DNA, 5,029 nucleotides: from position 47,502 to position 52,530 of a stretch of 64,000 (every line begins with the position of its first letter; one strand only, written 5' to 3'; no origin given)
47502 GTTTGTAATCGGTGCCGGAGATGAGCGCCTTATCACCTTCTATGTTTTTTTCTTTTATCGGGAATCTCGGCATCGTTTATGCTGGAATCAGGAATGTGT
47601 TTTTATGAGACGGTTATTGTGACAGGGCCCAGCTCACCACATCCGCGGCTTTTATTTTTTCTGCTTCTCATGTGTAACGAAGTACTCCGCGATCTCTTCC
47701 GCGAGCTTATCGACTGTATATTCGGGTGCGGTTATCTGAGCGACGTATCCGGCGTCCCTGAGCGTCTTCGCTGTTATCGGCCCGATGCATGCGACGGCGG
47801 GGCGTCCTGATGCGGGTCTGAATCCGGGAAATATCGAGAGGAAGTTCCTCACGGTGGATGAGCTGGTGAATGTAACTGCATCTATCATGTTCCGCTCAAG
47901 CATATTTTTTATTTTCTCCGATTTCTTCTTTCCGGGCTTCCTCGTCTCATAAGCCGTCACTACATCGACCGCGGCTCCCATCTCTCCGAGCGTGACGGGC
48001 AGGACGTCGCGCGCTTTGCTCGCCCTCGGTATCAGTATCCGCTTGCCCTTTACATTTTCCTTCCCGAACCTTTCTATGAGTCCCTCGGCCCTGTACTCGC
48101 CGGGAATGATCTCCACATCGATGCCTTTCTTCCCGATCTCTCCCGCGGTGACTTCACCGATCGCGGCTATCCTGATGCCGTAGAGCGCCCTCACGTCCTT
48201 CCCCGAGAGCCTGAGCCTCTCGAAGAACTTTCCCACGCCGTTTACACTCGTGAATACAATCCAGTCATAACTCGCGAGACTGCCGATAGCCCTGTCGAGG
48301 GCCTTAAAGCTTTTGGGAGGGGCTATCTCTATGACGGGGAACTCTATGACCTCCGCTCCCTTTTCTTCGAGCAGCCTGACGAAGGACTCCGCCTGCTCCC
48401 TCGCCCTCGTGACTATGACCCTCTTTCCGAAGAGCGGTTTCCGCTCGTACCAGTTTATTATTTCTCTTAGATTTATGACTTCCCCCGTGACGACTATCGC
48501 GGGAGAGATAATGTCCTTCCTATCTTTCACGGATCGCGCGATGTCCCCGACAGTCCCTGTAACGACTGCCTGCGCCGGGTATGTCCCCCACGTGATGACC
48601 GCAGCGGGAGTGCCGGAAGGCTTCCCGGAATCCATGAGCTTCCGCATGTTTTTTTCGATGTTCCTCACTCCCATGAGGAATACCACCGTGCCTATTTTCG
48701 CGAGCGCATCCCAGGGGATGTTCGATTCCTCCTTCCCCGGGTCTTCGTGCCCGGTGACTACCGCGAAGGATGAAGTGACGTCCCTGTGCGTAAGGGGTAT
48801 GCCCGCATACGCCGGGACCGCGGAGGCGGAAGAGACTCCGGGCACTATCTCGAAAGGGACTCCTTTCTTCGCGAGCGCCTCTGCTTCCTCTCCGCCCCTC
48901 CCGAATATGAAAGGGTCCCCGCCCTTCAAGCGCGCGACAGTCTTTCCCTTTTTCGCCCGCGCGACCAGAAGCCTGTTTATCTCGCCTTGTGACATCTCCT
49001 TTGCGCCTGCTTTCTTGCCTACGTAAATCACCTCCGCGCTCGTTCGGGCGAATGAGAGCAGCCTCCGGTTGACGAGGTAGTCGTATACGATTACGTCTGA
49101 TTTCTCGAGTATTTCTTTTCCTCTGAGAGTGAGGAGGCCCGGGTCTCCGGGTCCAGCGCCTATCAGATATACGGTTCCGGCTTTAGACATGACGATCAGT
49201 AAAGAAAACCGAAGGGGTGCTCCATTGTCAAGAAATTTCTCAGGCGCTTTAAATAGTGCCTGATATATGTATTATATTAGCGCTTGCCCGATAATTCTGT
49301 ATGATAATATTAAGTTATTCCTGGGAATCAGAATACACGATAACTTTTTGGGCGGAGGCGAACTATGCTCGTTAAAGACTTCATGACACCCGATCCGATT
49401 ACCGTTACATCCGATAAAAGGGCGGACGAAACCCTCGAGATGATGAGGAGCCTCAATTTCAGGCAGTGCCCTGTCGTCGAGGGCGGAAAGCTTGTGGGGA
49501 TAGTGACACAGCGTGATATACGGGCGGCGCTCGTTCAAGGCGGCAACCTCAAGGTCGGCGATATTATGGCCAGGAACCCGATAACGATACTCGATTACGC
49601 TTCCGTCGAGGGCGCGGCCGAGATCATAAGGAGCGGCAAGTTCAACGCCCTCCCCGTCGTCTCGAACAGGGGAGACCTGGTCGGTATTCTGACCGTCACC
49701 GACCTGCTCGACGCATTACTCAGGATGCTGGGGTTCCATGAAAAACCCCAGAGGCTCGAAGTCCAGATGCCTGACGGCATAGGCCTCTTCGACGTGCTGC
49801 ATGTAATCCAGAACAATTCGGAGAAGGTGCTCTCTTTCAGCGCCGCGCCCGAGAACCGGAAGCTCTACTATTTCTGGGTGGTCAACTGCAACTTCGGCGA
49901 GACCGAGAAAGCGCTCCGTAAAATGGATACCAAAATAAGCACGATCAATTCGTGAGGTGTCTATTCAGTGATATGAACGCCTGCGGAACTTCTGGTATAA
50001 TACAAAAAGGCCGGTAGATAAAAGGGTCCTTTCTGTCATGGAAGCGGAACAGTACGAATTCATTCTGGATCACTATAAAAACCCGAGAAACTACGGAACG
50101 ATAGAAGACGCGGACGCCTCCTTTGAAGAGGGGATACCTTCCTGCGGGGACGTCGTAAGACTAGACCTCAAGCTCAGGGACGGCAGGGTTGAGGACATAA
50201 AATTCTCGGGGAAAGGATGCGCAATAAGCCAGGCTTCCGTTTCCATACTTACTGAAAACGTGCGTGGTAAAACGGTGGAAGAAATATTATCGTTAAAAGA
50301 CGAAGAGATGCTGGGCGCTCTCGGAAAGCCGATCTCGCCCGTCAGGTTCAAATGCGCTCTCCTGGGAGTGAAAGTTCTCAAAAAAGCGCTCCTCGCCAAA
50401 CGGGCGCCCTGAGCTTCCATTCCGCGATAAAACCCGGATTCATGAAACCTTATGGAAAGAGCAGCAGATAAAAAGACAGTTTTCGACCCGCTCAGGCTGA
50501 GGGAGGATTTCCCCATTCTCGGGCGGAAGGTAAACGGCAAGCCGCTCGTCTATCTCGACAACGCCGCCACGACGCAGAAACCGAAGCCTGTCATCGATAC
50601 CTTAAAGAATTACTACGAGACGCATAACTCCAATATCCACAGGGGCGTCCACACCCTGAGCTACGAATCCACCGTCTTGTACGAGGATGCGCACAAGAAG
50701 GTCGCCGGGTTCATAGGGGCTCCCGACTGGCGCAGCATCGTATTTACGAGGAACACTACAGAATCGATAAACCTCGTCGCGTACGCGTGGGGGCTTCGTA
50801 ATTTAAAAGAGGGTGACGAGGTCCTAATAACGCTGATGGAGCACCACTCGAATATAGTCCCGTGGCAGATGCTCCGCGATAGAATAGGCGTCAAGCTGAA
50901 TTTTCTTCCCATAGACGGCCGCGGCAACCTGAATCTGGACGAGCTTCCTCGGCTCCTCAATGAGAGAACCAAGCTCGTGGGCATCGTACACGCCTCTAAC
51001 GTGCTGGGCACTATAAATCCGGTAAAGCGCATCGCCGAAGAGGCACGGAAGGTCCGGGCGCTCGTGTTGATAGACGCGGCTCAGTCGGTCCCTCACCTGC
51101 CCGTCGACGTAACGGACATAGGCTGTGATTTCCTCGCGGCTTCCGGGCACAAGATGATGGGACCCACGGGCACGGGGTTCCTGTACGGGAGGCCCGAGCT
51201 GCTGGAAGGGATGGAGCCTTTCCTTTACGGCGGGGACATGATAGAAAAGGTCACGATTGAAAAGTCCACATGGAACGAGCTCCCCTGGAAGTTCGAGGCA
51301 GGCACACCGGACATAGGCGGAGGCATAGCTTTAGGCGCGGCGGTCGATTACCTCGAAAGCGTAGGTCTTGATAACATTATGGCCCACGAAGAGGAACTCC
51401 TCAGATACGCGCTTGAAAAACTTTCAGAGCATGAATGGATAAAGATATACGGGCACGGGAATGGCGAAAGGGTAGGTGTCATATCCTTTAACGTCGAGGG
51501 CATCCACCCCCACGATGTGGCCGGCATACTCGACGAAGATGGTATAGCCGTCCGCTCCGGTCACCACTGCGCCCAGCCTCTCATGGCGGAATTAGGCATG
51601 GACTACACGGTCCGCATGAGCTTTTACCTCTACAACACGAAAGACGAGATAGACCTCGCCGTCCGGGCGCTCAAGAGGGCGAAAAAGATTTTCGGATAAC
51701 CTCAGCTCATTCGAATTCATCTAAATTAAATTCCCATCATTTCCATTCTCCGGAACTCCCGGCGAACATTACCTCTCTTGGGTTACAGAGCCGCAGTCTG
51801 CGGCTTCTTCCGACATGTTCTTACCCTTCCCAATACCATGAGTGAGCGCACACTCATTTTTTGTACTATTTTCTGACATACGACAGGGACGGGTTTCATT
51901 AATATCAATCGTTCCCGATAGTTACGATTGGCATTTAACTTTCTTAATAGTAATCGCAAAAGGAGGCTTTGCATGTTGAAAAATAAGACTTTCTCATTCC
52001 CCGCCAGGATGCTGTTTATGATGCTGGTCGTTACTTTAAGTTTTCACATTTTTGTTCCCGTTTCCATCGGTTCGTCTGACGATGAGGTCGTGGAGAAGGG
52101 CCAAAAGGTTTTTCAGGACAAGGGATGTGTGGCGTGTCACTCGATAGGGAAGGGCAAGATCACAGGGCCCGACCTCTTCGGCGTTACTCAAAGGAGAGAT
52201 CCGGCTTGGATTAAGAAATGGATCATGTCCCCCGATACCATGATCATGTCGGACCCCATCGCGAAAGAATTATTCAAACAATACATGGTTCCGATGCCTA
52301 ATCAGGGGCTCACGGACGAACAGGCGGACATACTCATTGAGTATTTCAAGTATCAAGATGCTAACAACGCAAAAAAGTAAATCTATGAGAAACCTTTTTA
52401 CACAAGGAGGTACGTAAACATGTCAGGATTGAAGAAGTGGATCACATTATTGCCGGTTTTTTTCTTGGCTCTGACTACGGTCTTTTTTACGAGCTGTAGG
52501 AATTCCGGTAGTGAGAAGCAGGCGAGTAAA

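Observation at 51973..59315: Clade II-type (Sec, no TAT motif, no nosR) nitrous-oxide reductase cluster: cyt c - nosZ - small secreted protein - nosB-like - nosDFYL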

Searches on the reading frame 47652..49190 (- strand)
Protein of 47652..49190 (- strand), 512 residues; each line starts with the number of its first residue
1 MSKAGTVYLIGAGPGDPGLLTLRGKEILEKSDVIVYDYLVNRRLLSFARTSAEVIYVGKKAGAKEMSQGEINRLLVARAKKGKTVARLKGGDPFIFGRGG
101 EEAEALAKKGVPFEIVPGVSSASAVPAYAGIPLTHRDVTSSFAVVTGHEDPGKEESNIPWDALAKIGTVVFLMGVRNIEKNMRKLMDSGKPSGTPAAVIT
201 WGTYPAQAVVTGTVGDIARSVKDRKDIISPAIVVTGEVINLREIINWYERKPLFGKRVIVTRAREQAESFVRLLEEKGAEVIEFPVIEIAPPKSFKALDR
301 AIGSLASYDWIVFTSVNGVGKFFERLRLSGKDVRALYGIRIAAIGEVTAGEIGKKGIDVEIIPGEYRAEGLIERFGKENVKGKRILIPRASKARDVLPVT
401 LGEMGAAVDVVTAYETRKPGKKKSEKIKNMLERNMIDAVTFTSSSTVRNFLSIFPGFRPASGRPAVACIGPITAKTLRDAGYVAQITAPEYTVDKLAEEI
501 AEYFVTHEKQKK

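Call 56: search_protein_families(library=pfam, proteins=[window:47652-49190:-], max_evalue=0.0001)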
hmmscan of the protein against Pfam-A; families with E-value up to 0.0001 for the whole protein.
window:47652-49190:- (512 aa): 2 families
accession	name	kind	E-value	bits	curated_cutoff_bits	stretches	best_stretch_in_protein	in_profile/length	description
PF02602.20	HEM4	-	4.1e-66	222.8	27.5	1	269-497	2-230/231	Uroporphyrinogen-III synthase HemD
PF00590.25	TP_methylase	-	2e-57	195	27.8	1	6-217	1-211/212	Tetrapyrrole (Corrin/Porphyrin) Methylases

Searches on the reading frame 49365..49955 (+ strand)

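Call 57: search_protein_families(library=pfam, proteins=[window:49365-49955:+], max_evalue=0.0001)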
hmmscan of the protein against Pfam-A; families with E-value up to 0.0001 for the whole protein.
window:49365-49955:+ (196 aa): 1 family
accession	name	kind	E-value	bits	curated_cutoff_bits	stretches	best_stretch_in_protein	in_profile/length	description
PF00571.33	CBS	-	3.9e-31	107.6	24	2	3-57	1-56/57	CBS domain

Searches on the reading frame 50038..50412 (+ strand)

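Call 57: search_protein_families(library=pfam, proteins=[window:50038-50412:+], max_evalue=0.0001)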
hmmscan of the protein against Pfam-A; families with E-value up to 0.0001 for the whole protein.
window:50038-50412:+ (124 aa): 1 family
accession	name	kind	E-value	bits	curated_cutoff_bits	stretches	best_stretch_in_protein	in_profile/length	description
PF01592.21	NifU_N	-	2.7e-31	108.8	22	1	7-118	4-117/127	NifU-like N terminal domain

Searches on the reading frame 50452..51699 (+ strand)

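Call 57: search_protein_families(library=pfam, proteins=[window:50452-51699:+], max_evalue=0.0001)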
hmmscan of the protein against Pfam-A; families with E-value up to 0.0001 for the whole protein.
window:50452-51699:+ (415 aa): 2 families
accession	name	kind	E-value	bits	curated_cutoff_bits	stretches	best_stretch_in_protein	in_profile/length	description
PF00266.25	Aminotran_5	-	1.6e-149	498.3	21.5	1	33-401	1-369/371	Aminotransferase class-V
PF01053.26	Cys_Met_Meta_PP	-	8.9e-05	21.6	27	0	118-236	88-200/381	Cys/Met metabolism PLP-dependent enzyme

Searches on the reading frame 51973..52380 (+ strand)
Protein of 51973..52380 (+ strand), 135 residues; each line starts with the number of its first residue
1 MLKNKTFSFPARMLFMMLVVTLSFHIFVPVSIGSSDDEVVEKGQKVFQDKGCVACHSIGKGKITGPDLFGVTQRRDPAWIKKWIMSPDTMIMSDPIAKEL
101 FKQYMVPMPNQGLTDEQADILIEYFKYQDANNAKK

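Call 8: search_protein_families(library=pfam, proteins=[window:51973-52380:+], max_evalue=0.01)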
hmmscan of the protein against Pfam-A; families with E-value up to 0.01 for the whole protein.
window:51973-52380:+ (135 aa): 3 families
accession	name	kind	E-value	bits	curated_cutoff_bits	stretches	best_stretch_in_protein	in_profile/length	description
PF00034.26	Cytochrom_C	-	1.5e-12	49.1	21.3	1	40-126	1-87/90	Cytochrome c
PF13442.11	Cytochrome_CBB3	-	2.1e-06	28.4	27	1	40-124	3-67/68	Cytochrome C oxidase, cbb3-type, subunit III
PF02433.20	FixO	-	0.003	17.5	29.6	0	62-91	100-129/219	Cytochrome C oxidase, mono-heme subunit/FixO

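Call 9: search_protein_families(library=ncbifam, proteins=[window:51973-52380:+], max_evalue=0.01)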
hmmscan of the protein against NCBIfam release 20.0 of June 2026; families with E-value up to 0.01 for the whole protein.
window:51973-52380:+ (135 aa): 9 families
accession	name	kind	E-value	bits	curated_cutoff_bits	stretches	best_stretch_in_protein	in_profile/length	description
TIGR02603.1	CxxCH_TIGR02603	domain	1.2e-07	31.8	68.15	1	40-93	3-56/134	putative heme-binding domain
NF011055.0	PRK14487.1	subfamily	0.00015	21.3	218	0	62-91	106-135/212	cbb3-type cytochrome c oxidase subunit II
NF050122.1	bc1_QcrC_actin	exception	0.00016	21.1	200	1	13-72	11-73/253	cytochrome bc1 complex diheme cytochrome c subunit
TIGR04485.1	thiosulf_SoxX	equivalog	0.00032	21.3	61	1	52-124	5-74/78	sulfur oxidation c-type cytochrome SoxX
NF040971.1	cytc_ExtS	equivalog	0.0014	18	100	1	35-90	73-129/262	selenite/tellurite reduction operon c-type cytochrome lipoprotein ExtS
NF040606.1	CytoC_perox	subfamily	0.0018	17.6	150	1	32-110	290-354/524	di-heme-cytochrome C peroxidase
NF045773.1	cytochro_C550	exception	0.0034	17.3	125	1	37-89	46-97/118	cytochrome c550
TIGR00782.1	ccoP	equivalog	0.0035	16.7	179.95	1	33-61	196-224/285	cytochrome-c oxidase, cbb3-type subunit III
NF043008.1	Cyt550_Brdyrhiz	equivalog_domain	0.0094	16.1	240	0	32-76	19-63/131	cytochrome c-550 CycA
